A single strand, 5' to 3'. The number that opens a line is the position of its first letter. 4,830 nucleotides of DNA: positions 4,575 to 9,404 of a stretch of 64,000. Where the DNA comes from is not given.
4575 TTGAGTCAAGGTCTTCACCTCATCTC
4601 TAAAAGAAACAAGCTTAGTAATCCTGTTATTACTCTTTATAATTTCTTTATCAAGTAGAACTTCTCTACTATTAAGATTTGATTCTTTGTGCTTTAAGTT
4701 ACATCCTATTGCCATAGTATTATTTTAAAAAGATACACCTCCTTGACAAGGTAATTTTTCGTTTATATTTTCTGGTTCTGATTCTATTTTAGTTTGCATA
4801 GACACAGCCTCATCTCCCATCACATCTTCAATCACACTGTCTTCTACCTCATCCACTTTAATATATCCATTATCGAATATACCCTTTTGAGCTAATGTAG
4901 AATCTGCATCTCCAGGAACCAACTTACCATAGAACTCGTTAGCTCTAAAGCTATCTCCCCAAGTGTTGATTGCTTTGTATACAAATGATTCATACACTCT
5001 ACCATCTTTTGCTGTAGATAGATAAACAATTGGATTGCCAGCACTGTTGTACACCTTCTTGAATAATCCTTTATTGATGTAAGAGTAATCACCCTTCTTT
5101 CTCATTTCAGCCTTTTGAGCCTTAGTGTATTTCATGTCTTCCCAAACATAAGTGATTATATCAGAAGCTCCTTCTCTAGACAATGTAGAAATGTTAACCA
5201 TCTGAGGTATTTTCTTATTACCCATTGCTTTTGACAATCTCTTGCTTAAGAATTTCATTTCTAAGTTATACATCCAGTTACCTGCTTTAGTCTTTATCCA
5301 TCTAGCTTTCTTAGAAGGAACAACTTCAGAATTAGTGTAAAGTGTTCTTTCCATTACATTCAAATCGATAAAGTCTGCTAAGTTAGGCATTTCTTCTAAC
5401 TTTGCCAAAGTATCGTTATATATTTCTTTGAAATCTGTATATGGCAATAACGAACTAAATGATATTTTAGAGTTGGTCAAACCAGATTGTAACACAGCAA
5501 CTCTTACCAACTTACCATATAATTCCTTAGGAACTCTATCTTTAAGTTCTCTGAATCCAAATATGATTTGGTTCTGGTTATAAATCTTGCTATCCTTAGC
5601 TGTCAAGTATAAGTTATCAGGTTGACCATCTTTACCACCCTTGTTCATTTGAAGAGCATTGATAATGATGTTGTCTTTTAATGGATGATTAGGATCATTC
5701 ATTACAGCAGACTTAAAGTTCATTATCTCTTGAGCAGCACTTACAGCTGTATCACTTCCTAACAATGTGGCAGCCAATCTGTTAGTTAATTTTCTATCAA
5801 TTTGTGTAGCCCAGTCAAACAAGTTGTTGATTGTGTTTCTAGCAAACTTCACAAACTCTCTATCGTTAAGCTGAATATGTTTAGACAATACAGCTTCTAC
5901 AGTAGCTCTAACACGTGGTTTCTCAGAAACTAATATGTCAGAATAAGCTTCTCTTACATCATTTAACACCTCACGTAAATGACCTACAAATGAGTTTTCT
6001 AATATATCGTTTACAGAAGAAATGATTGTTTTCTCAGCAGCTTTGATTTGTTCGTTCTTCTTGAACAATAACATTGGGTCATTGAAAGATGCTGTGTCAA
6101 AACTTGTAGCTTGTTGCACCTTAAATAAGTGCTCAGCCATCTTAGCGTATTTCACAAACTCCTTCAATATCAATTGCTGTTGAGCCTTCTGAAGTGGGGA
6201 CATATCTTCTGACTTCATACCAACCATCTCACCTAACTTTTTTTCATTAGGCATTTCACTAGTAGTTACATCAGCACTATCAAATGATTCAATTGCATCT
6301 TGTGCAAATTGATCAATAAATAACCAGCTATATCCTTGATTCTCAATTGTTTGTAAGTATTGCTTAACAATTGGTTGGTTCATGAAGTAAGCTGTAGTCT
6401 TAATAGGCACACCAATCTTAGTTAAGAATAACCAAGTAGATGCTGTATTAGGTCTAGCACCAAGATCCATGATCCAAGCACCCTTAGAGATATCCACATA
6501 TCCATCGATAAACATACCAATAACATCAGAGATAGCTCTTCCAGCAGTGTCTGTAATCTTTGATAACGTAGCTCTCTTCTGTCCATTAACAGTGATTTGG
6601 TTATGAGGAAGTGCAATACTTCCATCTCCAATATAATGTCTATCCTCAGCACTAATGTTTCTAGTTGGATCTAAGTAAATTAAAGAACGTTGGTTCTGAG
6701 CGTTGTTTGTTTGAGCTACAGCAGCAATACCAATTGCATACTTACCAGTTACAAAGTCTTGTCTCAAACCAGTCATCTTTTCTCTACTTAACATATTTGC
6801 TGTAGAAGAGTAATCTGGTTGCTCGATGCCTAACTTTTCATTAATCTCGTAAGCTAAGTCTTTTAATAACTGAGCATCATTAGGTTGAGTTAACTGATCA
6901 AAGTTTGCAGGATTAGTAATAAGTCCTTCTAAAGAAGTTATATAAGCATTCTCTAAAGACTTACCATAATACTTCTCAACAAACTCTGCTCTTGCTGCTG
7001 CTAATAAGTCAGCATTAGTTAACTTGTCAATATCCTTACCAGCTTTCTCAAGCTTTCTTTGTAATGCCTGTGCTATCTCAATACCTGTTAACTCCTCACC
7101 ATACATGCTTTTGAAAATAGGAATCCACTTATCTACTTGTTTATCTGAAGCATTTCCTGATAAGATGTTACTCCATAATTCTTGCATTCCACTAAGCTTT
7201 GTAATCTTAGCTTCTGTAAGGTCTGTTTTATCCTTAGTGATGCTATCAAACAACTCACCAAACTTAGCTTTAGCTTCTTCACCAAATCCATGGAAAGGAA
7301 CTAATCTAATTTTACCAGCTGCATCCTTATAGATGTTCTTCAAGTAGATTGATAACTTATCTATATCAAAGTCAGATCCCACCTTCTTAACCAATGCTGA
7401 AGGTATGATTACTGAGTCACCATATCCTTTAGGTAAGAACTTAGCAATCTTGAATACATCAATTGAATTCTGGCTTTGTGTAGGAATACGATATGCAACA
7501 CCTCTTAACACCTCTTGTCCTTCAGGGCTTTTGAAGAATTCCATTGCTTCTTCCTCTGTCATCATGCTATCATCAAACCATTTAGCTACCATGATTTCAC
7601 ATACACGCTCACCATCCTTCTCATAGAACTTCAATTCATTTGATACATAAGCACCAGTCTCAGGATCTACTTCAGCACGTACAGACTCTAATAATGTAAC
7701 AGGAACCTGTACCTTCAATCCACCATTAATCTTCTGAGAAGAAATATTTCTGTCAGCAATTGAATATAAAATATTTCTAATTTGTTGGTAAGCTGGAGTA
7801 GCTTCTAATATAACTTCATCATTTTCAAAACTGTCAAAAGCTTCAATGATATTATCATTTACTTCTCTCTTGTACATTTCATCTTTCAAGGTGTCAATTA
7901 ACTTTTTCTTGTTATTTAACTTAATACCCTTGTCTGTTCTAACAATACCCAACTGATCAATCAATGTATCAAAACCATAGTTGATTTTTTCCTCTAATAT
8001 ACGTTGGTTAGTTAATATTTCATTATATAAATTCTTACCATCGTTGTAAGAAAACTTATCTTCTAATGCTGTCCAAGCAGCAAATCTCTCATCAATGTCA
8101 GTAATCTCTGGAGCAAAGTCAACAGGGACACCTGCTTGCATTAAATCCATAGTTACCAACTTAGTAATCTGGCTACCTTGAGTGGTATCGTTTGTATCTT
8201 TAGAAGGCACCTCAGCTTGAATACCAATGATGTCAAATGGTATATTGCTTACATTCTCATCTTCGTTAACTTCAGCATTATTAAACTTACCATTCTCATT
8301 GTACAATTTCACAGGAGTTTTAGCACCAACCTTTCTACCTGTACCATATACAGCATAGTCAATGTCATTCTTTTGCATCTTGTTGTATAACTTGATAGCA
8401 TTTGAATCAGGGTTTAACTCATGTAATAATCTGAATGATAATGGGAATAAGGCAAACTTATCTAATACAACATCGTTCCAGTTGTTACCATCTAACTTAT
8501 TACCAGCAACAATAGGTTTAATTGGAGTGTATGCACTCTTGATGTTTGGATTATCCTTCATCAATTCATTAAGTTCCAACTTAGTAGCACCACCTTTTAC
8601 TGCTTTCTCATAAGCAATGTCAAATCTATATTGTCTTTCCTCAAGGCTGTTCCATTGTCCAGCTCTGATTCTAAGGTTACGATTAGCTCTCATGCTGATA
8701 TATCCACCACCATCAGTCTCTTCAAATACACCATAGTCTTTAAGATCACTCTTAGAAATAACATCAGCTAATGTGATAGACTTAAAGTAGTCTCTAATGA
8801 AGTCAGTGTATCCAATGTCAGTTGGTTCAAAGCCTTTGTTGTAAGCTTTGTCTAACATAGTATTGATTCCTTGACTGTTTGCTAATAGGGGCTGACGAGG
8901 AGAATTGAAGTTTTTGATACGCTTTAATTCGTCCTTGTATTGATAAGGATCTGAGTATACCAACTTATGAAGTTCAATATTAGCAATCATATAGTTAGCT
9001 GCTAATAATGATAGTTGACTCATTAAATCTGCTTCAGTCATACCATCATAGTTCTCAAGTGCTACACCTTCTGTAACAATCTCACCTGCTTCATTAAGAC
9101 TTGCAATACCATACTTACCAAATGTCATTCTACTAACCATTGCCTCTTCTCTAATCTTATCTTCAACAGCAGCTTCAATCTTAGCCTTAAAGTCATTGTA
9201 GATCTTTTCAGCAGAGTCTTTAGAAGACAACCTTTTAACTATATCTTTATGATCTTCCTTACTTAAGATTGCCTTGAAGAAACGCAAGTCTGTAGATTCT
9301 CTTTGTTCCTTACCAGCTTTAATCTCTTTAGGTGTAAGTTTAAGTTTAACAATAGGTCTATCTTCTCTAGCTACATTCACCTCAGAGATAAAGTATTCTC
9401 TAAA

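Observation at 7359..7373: DFDID motif in the 4176-aa virion protein: candidate catalytic loop of a packaged RNA polymerase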

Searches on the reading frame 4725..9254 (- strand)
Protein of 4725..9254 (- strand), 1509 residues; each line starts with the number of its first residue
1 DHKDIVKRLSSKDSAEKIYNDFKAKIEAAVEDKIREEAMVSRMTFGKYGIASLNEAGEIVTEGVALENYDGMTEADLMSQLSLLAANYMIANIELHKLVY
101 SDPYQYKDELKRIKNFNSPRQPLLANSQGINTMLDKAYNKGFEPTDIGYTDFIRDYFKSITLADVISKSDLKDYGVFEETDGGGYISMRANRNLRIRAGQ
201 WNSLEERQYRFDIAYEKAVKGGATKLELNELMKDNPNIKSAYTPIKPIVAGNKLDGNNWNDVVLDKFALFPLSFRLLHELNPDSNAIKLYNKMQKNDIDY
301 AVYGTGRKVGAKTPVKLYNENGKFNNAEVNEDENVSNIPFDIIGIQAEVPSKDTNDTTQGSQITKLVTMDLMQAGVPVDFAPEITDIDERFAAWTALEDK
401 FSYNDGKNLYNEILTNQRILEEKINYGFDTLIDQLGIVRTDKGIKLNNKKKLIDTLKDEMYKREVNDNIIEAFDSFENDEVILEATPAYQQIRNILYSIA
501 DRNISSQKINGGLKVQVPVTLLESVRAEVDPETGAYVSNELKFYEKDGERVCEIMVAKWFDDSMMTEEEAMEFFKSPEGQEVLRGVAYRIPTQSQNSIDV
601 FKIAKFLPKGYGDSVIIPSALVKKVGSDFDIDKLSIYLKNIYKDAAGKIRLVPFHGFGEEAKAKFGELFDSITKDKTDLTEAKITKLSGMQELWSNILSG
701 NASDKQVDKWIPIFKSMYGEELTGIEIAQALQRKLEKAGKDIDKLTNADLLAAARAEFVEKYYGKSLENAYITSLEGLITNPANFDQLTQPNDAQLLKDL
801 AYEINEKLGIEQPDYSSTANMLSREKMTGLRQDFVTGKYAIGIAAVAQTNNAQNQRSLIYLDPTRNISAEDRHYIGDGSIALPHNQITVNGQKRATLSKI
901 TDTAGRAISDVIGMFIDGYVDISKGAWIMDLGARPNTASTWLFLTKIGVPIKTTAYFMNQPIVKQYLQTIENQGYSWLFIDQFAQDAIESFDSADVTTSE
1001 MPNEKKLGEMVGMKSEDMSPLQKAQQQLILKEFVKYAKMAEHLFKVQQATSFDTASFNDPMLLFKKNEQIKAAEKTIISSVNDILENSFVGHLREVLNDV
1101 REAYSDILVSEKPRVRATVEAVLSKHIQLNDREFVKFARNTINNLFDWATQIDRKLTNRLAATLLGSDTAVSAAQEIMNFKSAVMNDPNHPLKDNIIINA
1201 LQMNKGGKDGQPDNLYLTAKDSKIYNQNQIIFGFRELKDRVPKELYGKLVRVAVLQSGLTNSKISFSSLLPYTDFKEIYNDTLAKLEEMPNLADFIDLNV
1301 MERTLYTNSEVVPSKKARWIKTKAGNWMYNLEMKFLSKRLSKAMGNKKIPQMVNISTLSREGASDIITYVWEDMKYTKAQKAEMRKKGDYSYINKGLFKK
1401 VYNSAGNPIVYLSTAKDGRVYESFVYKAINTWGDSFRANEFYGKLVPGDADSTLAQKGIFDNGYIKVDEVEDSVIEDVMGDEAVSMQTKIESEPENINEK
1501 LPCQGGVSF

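Call 8: search_dna_similar(collection=phages, mode=protein, query=window:4725-9254:-, max_rows=30)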
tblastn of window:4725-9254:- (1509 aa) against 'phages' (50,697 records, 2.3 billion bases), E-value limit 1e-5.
Records with a match: 85; places in all: 85; records where one place covers at least 80% of the query: 0.
Best place of each record, by identity: <60% 85.
By first word of the organism name: uncultured 33; Bacteroides 29; CrAssphage 7; Bacteriophage 4; Cellulophaga 2; IAS 2; Caudoviricetes 2; Dulem 2; crAssphage 1; Kehishuvirus 1; and 2 more.
By host as written in the record: - 45; Bacteroides intestinalis DSM 108646 25; Bacteroides cellulosilyticus 3; Homo sapiens 3; Cellulophaga baltica #14 2; Bacteroides intestinalis APC919/174 2; Bacteroides xylanisolvens APCS1/XY 2; bacterium 1; and 2 more.
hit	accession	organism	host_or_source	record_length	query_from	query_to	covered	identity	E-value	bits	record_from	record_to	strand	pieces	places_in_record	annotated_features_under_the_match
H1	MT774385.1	uncultured phage cr108_1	human feces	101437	74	1288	62%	24.0%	4e-20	164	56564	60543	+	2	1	hypothetical protein (x2)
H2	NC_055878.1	uncultured phage cr108_1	human feces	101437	74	1288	62%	24.0%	4e-20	164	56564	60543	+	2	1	hypothetical protein (x2)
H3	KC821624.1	Cellulophaga phage phi14:2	Cellulophaga baltica #14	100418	72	640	38%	24.3%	2e-17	95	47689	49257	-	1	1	structural protein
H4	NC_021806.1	Cellulophaga phage phi14:2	Cellulophaga baltica #14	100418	72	640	38%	24.3%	2e-17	95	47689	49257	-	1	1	g066: Catalytic RNA polymerase subunit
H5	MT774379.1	uncultured phage cr118_1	human feces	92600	163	648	32%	25.0%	2e-12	79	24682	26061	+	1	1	DNA helicase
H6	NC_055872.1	uncultured phage cr118_1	human feces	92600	163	648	32%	25.0%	2e-12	79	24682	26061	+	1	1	exonuclease V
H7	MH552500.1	crAssphage sp. isolate ctcc615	mouse tissue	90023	274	650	25%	24.1%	4e-6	58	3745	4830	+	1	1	hypothetical protein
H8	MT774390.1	uncultured phage cr85_1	human feces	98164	277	638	24%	24.0%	2e-6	59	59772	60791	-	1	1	putative RNA polymerase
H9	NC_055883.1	uncultured phage cr85_1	human feces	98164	277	638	24%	24.0%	2e-6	59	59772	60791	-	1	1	putative RNA polymerase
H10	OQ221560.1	Bacteroides phage PhiCrAssBcn25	Bacteroides intestinalis DSM 108646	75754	293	638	23%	24.6%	8e-9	67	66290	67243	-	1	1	putative RNA polymerase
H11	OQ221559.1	Bacteroides phage PhiCrAssBcn24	Bacteroides intestinalis DSM 108646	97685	293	638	23%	24.6%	8e-9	67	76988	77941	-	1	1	putative RNA polymerase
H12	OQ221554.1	Bacteroides phage PhiCrAssBcn19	Bacteroides intestinalis DSM 108646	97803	293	638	23%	24.6%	8e-9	67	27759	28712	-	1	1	putative RNA polymerase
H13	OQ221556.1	Bacteroides phage PhiCrAssBcn21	Bacteroides intestinalis DSM 108646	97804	293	638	23%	24.6%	8e-9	67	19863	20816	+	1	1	putative RNA polymerase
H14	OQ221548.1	Bacteroides phage PhiCrAssBcn13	Bacteroides intestinalis DSM 108646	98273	293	638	23%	24.6%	8e-9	67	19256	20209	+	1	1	putative RNA polymerase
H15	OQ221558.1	Bacteroides phage PhiCrAssBcn23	Bacteroides intestinalis DSM 108646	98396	293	638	23%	24.6%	8e-9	67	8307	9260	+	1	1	putative RNA-polymerase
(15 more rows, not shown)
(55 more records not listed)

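Call 9: get_annotated_region(hit=H4, flank=6000)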
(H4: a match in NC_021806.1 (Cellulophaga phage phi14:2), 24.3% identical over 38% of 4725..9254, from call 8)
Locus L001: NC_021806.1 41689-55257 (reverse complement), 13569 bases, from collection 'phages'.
description: Cellulophaga phage phi14:2, complete genome.
organism: Cellulophaga phage phi14:2 (NCBI taxid 1327990)
taxonomy: Viruses; Duplodnaviria; Heunggongvirae; Uroviricota; Caudoviricetes; Crassvirales; Steigviridae; Asinivirinae; Akihdevirus; Akihdevirus balticus
host: Cellulophaga baltica #14; source: seawater; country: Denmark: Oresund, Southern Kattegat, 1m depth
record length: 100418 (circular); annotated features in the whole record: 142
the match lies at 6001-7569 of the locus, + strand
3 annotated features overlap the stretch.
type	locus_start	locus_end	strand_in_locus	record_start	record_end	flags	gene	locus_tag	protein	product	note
CDS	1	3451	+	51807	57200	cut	g067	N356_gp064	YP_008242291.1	virion structural protein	annotation based on experimental MS/MS proteomics analysis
CDS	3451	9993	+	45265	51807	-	g066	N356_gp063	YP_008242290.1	Catalytic RNA polymerase subunit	annotation based on experimental MS/MS proteomics analysis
CDS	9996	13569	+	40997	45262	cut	g065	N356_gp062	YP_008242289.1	RNA polymerase accociated protein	annotation based on experimental MS/MS proteomics analysis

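Call 40: search_protein_families(library=phrogs, proteins=[L001:3451-9993:+], max_evalue=0.1)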
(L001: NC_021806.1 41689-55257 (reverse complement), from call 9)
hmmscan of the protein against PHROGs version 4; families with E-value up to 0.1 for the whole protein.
L001:3451-9993:+ (2180 aa): 0 families

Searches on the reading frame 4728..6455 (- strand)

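Call 36: search_protein_families(library=pfam, proteins=[window:4728-6455:-], max_evalue=1)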
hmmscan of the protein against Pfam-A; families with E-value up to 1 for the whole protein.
window:4728-6455:- (576 aa): 2 families
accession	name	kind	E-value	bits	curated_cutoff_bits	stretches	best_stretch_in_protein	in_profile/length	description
PF20609.3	pAdhesive_17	-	0.016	15.1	27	1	106-240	125-245/289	Putative adhesive domain (group 17)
PF14203.11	TTRAP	-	0.042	14.5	27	0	340-366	34-59/62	Putative transposon-transfer assisting protein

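Call 40: search_protein_families(library=phrogs, proteins=[window:4728-6455:-], max_evalue=0.1)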
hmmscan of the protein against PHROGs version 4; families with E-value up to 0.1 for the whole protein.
window:4728-6455:- (576 aa): 2 families
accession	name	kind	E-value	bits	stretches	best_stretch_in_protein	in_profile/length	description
phrog_37595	-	unknown function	0.092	14.2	0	407-442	40-75/93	-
phrog_10642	-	unknown function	0.094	14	0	445-509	37-101/148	-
